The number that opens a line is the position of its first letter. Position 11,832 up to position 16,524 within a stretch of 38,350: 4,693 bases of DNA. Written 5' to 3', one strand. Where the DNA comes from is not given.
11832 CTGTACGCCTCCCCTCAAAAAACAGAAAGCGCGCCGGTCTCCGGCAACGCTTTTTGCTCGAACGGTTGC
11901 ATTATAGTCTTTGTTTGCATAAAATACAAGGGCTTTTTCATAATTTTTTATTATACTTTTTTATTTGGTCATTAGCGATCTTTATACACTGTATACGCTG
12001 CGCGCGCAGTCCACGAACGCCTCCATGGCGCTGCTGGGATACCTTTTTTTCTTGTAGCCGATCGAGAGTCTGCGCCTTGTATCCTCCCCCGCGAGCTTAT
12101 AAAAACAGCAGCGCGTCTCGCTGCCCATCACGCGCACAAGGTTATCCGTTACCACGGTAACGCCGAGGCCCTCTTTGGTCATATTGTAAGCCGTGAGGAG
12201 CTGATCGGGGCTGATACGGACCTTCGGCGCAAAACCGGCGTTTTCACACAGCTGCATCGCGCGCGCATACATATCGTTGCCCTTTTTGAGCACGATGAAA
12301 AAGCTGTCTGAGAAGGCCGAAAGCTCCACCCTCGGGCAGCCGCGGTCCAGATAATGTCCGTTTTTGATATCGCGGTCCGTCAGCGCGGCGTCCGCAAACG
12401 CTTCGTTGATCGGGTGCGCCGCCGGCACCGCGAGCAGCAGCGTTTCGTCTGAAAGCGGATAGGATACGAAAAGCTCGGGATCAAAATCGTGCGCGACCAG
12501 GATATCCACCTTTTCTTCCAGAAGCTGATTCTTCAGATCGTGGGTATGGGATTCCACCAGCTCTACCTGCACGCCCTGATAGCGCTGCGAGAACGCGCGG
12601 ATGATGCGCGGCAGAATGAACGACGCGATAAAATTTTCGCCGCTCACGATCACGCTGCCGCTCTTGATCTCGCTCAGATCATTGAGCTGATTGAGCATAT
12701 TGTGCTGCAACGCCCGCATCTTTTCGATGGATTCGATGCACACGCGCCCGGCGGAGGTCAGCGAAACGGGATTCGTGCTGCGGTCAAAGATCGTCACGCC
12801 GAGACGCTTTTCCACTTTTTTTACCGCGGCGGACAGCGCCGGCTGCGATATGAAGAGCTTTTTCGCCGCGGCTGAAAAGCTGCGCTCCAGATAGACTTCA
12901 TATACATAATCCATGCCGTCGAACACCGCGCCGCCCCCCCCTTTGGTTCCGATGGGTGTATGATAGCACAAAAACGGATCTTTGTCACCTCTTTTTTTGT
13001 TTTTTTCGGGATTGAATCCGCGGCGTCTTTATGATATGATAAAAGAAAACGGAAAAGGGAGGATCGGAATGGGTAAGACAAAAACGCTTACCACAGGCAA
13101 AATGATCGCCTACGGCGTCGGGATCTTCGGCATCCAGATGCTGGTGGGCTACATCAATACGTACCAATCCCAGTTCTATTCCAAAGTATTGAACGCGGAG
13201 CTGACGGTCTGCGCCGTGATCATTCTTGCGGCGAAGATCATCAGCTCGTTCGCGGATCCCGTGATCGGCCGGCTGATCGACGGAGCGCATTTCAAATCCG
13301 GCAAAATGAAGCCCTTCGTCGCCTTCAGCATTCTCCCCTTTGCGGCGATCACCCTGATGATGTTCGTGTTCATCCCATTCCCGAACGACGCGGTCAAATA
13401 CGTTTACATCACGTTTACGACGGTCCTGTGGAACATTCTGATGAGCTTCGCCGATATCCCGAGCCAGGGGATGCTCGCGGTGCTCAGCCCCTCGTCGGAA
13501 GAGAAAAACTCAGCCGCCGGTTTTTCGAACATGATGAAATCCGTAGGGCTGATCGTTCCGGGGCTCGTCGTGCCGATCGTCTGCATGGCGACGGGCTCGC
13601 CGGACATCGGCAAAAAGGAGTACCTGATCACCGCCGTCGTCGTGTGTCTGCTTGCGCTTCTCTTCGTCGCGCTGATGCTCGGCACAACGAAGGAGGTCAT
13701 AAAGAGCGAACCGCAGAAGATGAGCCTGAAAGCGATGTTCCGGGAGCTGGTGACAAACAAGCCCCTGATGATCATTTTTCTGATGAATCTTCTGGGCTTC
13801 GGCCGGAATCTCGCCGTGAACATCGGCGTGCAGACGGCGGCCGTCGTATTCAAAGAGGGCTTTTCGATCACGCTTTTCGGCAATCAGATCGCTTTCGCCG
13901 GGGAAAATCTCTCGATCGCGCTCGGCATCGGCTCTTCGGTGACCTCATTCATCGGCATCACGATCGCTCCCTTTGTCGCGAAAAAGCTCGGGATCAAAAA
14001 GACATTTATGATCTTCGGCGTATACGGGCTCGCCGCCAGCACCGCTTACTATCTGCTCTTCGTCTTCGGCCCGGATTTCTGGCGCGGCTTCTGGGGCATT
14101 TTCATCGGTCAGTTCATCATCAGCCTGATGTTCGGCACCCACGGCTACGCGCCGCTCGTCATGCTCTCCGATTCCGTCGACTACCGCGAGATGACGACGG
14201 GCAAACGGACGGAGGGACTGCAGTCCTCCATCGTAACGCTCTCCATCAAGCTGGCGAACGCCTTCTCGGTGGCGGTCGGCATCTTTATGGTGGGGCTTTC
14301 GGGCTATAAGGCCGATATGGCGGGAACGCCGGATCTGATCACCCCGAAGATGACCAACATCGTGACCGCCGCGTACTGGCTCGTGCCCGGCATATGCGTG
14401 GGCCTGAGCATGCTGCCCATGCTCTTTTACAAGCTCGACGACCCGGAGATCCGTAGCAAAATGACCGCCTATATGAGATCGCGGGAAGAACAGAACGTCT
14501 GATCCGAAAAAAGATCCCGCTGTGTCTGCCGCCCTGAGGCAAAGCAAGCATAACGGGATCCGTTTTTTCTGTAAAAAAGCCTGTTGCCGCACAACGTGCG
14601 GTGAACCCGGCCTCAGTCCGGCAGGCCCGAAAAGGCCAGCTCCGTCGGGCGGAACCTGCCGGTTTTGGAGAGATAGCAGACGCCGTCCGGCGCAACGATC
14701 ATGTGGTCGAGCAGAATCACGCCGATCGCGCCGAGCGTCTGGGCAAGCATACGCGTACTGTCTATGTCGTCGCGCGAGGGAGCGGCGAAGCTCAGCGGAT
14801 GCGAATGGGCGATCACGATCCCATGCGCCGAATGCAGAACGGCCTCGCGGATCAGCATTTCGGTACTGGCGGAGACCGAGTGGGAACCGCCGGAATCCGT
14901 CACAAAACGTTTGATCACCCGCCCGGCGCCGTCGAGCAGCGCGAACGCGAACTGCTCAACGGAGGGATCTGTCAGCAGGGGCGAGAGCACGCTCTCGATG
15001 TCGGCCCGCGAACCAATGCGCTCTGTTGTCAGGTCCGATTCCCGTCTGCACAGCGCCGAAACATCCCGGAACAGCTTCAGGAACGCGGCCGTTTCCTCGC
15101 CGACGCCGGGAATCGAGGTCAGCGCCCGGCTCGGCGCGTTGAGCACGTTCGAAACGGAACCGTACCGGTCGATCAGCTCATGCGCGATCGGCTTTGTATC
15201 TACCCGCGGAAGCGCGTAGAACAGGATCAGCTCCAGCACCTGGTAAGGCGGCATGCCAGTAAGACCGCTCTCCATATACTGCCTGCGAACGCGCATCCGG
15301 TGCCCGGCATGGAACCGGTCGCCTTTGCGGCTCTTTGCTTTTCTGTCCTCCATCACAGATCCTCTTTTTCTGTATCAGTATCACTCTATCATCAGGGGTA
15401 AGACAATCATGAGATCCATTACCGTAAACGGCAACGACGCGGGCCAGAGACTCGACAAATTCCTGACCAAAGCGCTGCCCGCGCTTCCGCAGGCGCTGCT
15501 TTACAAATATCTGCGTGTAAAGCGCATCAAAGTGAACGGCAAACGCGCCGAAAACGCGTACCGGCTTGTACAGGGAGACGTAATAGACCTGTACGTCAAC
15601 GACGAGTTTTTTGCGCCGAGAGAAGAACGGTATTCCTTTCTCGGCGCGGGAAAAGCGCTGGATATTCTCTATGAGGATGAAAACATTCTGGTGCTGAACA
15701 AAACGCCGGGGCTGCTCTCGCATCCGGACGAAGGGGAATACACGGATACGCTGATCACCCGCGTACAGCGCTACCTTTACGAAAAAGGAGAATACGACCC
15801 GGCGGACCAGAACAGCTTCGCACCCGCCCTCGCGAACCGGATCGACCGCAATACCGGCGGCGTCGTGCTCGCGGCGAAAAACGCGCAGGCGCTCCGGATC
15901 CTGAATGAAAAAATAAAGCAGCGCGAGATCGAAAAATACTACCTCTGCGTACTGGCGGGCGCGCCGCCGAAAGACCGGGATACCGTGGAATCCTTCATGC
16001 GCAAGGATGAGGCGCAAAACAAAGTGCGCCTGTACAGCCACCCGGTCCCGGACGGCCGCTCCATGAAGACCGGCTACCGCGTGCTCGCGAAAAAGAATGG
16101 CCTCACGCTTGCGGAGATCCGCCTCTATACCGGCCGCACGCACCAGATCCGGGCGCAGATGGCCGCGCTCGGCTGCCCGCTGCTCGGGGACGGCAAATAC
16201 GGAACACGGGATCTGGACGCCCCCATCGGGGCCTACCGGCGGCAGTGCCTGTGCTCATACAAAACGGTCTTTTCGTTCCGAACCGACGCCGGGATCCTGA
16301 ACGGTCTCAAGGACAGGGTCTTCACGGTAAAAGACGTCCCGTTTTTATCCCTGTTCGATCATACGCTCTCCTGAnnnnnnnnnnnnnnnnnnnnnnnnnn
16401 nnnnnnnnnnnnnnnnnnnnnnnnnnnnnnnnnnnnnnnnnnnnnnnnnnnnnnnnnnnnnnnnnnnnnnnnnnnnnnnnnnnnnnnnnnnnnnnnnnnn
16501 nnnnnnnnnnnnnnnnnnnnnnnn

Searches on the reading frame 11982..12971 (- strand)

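Call 27: search_protein_families(library=pfam, proteins=[window:11982-12971:-], max_evalue=0.00001)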
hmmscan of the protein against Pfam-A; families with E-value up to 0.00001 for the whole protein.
window:11982-12971:- (329 aa): 2 families
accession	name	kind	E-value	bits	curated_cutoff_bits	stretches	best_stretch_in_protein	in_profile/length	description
PF03466.25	LysR_substrate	-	5.6e-32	111.3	28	1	105-326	6-207/209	LysR substrate binding domain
PF00126.33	HTH_1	-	3.8e-18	65.6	26.6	1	20-76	4-60/60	Bacterial regulatory helix-turn-helix protein, lysR family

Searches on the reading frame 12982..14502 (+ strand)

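Call 27: search_protein_families(library=pfam, proteins=[window:12982-14502:+], max_evalue=0.00001)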
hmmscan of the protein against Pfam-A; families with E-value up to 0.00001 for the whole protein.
window:12982-14502:+ (506 aa): 2 families
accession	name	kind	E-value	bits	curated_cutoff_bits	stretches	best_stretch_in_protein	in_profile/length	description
PF13347.12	MFS_2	-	6.6e-54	183.5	27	1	44-487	2-427/427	MFS/sugar transport protein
PF07690.21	MFS_1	-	1.7e-11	44.1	33.4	1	47-404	4-330/347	Major Facilitator Superfamily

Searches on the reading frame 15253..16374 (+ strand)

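Call 27: search_protein_families(library=pfam, proteins=[window:15253-16374:+], max_evalue=0.00001)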
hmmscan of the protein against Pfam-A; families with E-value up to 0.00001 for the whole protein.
window:15253-16374:+ (373 aa): 2 families
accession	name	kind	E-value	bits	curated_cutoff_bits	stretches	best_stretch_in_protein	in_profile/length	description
PF00849.27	PseudoU_synth_2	-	4.9e-30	105.2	26.8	1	144-305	1-152/152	RNA pseudouridylate synthase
PF01479.30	S4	-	2.3e-07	30.9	22.8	1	65-111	1-48/48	S4 domain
